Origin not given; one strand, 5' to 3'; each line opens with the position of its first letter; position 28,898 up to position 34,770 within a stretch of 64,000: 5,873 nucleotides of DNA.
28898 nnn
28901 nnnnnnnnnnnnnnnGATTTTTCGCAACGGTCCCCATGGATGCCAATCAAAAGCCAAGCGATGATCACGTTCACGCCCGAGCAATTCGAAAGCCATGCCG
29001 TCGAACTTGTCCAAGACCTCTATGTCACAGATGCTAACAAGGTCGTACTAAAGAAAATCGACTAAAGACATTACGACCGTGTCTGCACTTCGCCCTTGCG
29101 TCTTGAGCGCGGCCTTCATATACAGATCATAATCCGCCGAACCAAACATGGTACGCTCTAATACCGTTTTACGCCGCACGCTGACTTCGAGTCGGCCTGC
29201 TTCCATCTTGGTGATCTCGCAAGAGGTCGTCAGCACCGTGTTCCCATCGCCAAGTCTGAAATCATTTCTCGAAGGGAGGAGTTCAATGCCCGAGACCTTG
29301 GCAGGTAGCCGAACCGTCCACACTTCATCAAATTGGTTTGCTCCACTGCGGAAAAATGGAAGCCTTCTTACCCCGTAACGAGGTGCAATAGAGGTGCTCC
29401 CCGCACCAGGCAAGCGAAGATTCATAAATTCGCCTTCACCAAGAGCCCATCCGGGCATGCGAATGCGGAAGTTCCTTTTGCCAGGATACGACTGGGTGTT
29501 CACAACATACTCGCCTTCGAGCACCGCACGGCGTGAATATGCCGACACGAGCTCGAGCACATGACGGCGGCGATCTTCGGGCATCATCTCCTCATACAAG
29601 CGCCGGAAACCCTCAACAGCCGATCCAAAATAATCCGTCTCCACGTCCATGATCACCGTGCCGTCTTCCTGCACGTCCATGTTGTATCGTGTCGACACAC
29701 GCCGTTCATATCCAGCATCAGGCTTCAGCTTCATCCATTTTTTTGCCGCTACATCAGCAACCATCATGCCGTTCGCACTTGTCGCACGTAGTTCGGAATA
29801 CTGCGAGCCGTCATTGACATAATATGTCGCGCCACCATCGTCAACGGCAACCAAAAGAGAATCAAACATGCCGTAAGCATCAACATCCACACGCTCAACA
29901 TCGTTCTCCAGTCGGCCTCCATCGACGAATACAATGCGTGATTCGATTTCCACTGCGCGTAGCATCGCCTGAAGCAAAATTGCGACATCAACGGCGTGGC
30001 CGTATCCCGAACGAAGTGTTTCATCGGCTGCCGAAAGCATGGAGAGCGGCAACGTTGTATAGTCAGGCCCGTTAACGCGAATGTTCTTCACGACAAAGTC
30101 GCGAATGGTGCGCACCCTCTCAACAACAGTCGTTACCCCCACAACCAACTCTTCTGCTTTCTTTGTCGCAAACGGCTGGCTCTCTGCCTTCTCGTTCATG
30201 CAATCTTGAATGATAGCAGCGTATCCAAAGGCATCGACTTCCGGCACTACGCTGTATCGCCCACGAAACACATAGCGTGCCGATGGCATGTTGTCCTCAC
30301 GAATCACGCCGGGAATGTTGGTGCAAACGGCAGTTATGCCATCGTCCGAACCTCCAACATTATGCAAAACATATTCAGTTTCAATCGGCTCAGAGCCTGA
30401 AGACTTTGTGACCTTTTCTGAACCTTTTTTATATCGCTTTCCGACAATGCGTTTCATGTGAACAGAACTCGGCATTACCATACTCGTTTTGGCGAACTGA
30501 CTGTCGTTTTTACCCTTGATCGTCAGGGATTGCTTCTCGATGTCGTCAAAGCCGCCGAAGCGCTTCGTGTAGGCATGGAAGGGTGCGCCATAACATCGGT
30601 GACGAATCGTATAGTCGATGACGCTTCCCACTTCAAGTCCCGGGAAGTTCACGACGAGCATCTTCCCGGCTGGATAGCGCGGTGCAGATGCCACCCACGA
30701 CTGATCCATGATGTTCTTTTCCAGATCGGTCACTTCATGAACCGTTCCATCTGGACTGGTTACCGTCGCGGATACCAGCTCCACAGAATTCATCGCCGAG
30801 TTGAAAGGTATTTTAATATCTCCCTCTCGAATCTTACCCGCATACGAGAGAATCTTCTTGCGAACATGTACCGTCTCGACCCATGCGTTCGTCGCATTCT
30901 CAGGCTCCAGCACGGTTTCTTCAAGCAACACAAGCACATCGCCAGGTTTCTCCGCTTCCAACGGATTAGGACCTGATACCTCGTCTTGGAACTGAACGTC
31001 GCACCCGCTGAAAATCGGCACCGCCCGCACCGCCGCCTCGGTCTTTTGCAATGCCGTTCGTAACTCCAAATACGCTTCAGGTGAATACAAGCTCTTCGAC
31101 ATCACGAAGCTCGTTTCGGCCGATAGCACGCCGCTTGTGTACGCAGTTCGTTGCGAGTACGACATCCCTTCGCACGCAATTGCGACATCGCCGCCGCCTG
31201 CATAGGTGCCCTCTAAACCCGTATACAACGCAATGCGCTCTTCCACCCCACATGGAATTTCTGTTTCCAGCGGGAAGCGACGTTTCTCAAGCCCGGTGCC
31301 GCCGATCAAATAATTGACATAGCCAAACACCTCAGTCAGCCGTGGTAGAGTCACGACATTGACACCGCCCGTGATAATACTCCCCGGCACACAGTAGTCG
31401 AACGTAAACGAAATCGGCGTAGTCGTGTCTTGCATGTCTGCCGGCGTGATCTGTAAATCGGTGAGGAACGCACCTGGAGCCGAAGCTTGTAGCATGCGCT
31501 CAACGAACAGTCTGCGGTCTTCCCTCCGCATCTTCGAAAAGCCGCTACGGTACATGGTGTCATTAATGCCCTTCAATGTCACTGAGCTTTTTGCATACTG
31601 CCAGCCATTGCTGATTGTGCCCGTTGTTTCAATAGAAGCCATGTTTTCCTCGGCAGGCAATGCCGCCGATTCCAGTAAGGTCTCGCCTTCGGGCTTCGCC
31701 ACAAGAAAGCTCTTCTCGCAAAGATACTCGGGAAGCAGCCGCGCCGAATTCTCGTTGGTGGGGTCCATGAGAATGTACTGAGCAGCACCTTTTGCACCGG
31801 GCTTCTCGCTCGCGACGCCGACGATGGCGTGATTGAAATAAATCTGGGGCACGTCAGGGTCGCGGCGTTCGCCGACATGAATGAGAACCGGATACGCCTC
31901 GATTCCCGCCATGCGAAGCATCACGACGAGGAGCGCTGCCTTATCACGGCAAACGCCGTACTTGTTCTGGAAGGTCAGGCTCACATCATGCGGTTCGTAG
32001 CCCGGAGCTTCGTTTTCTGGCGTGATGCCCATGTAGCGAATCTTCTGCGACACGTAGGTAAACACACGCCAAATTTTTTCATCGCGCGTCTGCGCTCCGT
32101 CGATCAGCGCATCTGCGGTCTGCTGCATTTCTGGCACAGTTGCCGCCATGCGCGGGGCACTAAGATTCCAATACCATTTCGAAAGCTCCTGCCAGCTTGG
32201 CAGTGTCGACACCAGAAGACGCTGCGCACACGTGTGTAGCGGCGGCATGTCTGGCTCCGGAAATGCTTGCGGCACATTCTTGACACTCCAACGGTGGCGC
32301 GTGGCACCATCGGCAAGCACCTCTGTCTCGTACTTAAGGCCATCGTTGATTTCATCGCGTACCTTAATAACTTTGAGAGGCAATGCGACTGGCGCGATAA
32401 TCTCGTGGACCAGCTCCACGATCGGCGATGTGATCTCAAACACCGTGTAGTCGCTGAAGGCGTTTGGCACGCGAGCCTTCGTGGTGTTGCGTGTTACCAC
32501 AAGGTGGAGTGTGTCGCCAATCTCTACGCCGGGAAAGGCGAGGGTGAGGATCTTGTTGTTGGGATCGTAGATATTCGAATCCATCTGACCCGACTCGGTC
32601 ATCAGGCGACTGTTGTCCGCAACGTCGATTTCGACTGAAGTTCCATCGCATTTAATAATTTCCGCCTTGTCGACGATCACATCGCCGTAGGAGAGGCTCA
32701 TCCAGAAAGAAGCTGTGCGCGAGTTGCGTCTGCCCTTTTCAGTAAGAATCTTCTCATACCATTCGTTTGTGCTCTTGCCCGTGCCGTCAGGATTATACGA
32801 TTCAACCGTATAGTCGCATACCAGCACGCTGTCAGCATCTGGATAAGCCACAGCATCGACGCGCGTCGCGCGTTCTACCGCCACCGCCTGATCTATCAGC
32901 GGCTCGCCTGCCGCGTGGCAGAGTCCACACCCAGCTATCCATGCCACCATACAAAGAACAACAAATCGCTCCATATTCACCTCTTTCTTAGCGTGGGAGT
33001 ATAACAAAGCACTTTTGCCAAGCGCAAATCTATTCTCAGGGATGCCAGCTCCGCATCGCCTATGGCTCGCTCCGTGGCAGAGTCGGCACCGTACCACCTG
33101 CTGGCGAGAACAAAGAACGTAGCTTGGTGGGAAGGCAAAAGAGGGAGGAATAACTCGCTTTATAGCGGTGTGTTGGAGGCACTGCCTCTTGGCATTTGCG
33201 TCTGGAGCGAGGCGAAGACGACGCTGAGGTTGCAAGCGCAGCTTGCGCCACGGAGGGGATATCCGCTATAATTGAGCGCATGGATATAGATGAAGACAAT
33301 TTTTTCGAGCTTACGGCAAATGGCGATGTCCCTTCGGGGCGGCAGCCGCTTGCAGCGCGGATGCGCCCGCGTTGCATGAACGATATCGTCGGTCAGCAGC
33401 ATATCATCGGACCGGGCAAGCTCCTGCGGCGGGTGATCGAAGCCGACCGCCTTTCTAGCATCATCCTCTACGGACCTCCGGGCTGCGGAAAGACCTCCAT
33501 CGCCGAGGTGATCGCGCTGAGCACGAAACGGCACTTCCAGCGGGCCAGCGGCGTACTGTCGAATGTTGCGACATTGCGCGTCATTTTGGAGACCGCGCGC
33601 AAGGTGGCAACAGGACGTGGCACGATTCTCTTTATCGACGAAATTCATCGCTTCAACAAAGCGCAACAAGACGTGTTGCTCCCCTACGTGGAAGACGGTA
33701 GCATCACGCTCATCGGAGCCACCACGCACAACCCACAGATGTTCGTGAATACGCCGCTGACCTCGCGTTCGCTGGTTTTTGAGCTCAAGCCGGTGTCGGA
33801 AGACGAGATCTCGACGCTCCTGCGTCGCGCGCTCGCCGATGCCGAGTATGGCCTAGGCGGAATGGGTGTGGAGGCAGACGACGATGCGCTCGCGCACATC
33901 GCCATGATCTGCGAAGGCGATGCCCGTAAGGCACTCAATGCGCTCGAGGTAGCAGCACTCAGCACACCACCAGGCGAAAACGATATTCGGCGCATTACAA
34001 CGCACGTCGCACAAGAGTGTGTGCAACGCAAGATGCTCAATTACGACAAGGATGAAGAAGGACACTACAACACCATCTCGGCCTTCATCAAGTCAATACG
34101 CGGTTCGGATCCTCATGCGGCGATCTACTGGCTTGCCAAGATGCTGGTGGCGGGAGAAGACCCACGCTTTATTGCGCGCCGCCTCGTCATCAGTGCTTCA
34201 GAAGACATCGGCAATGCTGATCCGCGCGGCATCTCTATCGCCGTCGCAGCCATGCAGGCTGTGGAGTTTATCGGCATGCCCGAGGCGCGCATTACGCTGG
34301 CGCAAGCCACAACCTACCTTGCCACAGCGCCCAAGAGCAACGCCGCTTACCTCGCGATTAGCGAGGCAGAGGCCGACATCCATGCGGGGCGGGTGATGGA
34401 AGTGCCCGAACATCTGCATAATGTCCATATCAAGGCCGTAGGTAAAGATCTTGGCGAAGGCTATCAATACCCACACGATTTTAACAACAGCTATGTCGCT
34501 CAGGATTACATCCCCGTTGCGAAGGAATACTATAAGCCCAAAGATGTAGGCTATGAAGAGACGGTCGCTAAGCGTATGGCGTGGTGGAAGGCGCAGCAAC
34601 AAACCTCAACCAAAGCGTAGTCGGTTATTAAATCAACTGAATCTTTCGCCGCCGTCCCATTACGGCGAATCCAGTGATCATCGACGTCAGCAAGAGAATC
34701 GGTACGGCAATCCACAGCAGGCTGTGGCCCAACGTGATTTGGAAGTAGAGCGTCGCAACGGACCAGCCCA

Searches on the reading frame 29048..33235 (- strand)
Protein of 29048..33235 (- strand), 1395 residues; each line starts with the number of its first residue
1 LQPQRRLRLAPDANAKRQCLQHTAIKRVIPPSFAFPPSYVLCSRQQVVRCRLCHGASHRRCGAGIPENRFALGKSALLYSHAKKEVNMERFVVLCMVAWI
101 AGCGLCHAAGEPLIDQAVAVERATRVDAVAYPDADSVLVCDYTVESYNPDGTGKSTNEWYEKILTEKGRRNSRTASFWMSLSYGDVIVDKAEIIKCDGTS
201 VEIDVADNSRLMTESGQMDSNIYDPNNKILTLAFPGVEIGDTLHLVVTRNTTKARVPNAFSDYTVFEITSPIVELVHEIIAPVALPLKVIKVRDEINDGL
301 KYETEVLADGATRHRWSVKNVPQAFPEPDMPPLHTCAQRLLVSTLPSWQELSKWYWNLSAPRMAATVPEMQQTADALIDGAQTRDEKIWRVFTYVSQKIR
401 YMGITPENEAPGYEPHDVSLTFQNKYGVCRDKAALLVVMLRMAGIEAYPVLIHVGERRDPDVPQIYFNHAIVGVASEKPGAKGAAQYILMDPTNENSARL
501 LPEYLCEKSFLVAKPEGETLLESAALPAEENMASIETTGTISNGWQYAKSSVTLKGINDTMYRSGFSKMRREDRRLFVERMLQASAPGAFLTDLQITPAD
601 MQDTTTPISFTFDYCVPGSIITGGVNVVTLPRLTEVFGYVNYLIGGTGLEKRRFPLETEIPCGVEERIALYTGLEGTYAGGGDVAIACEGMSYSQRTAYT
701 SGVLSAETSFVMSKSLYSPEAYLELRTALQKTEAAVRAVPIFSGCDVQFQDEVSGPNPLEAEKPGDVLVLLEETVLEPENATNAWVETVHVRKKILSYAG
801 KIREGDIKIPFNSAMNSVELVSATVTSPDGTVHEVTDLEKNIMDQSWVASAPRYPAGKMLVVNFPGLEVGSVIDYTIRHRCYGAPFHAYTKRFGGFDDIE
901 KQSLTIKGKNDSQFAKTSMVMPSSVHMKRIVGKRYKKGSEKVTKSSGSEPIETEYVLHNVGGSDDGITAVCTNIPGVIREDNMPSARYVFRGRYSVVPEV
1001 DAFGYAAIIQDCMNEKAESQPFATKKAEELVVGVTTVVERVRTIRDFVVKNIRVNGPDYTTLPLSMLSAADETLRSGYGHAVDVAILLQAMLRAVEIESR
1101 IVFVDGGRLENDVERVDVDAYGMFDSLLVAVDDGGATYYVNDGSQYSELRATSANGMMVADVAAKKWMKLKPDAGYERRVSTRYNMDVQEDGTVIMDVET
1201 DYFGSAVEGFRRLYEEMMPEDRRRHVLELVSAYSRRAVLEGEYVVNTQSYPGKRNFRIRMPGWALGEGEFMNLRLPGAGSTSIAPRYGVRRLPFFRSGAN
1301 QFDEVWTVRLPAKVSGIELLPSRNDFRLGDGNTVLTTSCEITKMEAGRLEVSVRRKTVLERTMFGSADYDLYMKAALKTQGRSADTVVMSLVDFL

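Call 6: search_protein_families(library=pfam, proteins=[window:29048-33235:-])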
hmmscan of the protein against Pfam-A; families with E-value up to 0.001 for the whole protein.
window:29048-33235:- (1395 aa): 3 families
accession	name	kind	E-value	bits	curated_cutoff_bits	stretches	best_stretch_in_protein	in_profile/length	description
PF12969.12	DUF3857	-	7.4e-36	124.2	24.6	2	149-323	1-168/170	Domain of Unknown Function with PDB structure (DUF3857)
PF01841.26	Transglut_core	-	3.4e-22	79.2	23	2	372-454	2-79/108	Transglutaminase-like superfamily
PF04473.18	DUF553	-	0.00034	20.5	20.5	0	382-451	13-86/140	Transglutaminase-like domain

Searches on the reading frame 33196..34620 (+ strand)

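Call 6: search_protein_families(library=pfam, proteins=[window:33196-34620:+])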
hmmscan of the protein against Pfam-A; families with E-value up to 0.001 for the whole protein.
window:33196-34620:+ (474 aa): 13 families
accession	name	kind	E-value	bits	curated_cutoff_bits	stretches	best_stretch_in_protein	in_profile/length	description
PF12002.13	MgsA_C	-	1.8e-64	217.1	27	1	303-465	1-167/167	MgsA AAA+ ATPase C terminal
PF16193.11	AAA_assoc_2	-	4.2e-28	97.8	34.3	1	224-302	4-81/81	AAA C-terminal domain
PF05496.18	RuvB_N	-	9.8e-17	61.6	27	1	56-173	1-116/159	Holliday junction DNA helicase RuvB P-loop domain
PF00004.35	AAA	-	7.8e-15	55.9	21.2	1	89-183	1-114/131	ATPase family associated with various cellular activities (AAA)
PF07728.20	AAA_5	-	3.1e-08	34.2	22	1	89-176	2-101/139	AAA domain (dynein-related subfamily)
PF13173.12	AAA_14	-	1.2e-06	29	27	1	89-205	5-128/129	AAA domain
PF00158.32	Sigma54_activat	-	1.7e-06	28.3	20.2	0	138-179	90-131/168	Sigma-54 interaction domain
PF13191.12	AAA_16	-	3.2e-06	28.2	32.6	0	81-113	19-51/167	AAA ATPase domain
PF14532.12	Sigma54_activ_2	-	1.5e-05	25.7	25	1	87-199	22-130/138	Sigma-54 interaction domain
PF01078.27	Mg_chelatase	-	1.9e-05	24.6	20.3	0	87-106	23-42/207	Magnesium chelatase, subunit ChlI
PF07726.17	AAA_3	-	0.00012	22.4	27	1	89-184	2-105/131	ATPase family associated with various cellular activities (AAA)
PF07724.20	AAA_2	-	0.00049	20.6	27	0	85-171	2-105/166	AAA domain (Cdc48 subfamily)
PF21960.2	RCF1-5-like_lid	-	0.00084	19.7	27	0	225-255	12-43/43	RCF1/5-like, AAA+ ATPase lid domain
